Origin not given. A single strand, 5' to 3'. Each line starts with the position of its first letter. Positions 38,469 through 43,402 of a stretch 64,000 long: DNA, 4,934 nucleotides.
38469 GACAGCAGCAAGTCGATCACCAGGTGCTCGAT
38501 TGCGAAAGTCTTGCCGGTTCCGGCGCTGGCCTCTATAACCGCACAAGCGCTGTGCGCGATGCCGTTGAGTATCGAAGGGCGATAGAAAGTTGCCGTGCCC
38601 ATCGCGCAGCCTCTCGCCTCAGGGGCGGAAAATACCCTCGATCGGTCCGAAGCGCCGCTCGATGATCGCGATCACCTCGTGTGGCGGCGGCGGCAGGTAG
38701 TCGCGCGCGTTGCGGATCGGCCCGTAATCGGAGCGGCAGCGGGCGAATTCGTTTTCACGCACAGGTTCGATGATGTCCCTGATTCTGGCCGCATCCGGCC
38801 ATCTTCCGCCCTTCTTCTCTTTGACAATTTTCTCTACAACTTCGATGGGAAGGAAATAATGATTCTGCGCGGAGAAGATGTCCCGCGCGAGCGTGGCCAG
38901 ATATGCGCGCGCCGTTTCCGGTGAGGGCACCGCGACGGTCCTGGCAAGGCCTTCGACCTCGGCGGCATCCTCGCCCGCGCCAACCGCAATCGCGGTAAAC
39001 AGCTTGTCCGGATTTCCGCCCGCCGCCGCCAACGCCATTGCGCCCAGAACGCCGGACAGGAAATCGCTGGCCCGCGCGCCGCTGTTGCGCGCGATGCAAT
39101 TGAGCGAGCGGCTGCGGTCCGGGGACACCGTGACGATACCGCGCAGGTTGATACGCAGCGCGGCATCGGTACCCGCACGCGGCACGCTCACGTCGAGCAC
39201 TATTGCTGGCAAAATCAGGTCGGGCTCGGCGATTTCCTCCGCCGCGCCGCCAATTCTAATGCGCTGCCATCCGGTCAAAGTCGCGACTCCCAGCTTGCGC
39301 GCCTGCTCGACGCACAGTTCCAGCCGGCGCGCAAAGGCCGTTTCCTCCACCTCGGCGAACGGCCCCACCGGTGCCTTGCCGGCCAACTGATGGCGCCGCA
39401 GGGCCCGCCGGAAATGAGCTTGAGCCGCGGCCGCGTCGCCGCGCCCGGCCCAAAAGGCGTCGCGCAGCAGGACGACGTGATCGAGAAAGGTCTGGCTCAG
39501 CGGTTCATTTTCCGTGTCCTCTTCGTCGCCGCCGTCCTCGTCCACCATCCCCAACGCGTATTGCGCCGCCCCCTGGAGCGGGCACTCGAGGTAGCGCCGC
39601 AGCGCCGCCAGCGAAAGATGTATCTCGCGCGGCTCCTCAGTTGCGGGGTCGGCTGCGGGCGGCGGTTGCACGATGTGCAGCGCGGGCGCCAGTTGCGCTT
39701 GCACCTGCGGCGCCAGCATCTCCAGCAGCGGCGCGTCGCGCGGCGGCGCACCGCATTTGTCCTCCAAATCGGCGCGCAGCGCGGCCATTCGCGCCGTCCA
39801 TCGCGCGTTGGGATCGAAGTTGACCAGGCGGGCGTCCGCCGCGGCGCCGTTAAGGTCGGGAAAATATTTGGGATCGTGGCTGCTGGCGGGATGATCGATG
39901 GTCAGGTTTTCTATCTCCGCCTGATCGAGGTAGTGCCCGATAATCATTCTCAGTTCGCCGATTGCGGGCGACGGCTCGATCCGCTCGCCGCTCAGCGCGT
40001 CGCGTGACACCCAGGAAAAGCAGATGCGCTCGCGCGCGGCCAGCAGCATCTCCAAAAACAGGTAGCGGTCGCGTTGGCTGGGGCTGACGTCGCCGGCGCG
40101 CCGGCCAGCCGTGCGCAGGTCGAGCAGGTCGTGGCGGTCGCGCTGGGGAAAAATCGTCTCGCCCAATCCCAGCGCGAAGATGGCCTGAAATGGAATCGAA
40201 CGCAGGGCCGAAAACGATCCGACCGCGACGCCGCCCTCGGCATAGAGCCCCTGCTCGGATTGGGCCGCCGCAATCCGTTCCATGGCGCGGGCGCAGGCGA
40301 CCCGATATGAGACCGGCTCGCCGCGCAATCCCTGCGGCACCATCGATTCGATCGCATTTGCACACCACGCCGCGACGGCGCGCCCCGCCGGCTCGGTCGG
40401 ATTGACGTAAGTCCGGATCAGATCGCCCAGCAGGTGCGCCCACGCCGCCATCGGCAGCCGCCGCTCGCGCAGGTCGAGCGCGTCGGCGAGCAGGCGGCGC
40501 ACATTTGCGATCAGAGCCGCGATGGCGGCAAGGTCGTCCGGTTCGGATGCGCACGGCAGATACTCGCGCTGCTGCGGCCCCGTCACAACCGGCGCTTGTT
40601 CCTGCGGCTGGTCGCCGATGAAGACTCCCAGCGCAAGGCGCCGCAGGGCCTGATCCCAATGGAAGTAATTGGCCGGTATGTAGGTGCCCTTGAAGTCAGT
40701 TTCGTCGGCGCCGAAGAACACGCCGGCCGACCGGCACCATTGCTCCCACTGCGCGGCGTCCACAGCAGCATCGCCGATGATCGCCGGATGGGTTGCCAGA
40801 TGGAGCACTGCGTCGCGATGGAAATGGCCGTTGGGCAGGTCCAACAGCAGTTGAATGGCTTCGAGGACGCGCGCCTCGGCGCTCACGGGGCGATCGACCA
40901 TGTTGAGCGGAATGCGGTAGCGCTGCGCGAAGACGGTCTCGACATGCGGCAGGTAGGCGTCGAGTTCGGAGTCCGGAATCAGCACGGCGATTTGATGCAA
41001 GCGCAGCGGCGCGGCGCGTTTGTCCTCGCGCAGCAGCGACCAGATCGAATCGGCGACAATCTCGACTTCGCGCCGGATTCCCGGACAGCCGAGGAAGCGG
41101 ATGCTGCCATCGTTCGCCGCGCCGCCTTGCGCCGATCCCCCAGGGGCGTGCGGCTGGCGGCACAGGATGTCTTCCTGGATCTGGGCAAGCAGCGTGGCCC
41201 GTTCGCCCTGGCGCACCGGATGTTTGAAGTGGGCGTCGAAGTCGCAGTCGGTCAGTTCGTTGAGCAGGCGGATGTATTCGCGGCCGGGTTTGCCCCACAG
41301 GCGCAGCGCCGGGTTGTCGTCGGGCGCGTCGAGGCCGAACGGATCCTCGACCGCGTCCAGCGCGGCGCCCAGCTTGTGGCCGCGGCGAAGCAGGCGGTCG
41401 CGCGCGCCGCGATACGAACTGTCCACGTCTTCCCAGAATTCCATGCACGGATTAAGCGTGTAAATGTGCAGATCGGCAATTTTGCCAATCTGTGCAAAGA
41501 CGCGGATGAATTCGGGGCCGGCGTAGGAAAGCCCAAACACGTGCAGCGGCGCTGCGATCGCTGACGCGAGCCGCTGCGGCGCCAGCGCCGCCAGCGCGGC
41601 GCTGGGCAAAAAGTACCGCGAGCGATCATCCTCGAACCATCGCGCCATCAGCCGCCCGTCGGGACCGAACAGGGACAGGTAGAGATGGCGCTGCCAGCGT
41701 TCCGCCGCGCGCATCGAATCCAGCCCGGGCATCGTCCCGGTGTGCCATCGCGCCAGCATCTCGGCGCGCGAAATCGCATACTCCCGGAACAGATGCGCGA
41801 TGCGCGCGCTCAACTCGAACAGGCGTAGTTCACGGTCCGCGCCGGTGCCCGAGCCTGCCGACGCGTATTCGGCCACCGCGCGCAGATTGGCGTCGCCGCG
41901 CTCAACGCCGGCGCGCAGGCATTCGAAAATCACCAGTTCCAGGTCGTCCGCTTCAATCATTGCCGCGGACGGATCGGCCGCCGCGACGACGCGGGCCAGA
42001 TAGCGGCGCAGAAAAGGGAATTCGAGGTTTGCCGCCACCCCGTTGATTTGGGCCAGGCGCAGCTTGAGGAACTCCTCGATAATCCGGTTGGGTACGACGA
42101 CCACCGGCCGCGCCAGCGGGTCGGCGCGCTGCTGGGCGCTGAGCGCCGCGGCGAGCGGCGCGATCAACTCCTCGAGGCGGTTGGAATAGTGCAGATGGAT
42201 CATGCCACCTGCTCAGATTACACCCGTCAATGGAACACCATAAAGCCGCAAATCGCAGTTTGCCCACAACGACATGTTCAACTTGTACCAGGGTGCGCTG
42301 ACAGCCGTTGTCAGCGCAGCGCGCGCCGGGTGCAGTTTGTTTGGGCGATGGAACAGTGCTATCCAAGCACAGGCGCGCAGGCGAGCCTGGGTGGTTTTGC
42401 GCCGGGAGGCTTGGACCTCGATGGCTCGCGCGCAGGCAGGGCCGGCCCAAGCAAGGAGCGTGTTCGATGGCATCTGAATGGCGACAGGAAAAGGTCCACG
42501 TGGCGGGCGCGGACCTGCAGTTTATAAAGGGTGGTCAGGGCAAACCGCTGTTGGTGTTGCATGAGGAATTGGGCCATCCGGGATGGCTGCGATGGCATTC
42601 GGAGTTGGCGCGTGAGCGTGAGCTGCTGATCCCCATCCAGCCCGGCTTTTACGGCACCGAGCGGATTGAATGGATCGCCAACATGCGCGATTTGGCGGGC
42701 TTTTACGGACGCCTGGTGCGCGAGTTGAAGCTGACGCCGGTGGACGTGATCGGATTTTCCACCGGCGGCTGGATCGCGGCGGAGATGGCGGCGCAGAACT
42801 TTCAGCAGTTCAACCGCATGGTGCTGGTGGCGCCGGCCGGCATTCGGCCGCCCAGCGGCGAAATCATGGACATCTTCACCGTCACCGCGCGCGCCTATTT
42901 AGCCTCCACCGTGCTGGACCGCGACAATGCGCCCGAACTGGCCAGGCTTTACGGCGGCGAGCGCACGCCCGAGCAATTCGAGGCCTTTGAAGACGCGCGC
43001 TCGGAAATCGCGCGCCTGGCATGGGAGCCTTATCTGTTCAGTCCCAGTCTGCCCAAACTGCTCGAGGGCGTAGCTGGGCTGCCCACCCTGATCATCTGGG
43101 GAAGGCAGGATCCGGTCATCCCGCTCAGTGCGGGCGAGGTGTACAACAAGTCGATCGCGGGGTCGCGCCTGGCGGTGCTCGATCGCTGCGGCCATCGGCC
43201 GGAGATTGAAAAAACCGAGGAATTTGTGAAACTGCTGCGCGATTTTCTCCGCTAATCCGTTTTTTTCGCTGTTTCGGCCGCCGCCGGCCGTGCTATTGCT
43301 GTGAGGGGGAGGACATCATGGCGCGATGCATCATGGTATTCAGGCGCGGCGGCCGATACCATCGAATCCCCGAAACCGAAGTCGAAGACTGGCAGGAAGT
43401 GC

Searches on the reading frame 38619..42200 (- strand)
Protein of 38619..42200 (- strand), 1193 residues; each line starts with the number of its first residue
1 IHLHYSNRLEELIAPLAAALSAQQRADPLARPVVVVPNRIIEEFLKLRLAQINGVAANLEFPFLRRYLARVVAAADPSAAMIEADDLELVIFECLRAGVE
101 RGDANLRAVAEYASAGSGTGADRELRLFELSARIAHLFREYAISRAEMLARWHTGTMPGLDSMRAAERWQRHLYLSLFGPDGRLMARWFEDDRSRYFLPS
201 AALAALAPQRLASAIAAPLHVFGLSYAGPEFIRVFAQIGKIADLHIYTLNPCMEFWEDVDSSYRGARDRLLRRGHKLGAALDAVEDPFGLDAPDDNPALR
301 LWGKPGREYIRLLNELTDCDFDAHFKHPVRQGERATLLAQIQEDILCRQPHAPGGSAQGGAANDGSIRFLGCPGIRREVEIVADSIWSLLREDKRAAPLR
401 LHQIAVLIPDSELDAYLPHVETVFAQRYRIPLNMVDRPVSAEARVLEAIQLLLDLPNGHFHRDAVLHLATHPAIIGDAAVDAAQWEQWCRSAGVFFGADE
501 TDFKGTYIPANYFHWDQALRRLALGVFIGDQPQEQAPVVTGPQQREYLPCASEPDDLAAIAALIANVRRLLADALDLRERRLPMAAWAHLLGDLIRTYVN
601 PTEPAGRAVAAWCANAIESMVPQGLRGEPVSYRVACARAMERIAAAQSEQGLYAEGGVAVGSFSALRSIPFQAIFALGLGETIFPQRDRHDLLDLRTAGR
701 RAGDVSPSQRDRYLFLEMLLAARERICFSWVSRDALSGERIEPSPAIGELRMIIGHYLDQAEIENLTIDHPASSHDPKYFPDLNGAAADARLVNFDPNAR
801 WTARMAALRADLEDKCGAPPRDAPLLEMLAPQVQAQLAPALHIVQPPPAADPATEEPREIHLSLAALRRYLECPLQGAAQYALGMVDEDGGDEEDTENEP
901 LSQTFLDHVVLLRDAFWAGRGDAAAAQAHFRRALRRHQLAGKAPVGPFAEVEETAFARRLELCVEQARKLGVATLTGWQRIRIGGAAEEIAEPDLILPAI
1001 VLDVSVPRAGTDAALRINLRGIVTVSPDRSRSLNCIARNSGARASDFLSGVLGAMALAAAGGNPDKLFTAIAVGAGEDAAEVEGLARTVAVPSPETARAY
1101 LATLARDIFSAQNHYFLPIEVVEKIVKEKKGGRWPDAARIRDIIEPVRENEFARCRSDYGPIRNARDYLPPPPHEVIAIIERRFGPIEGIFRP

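Call 71: search_protein_families(library=pfam, proteins=[window:38619-42200:-], max_evalue=0.0001)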
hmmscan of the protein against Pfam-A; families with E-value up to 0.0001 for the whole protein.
window:38619-42200:- (1193 aa): 1 family
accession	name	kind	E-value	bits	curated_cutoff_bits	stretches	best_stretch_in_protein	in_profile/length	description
PF04257.20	Exonuc_V_gamma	-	4.4e-53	180.9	25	1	1-346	1-312/314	Exodeoxyribonuclease V, gamma subunit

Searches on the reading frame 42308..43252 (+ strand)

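Call 70: search_protein_families(library=pfam, proteins=[window:42308-43252:+], max_evalue=0.0001)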
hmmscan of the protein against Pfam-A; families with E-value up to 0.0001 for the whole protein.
window:42308-43252:+ (315 aa): 3 families
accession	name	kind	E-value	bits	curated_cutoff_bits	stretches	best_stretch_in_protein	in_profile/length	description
PF00561.26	Abhydrolase_1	-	3.4e-16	60.1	25.8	1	82-297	4-239/245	alpha/beta hydrolase fold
PF12697.13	Abhydrolase_6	-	6.6e-14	53.5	26.3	1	91-308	5-216/217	Alpha/beta hydrolase family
PF12146.15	Hydrolase_4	-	1.7e-09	37.8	27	1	126-301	59-237/239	Serine aminopeptidase, S33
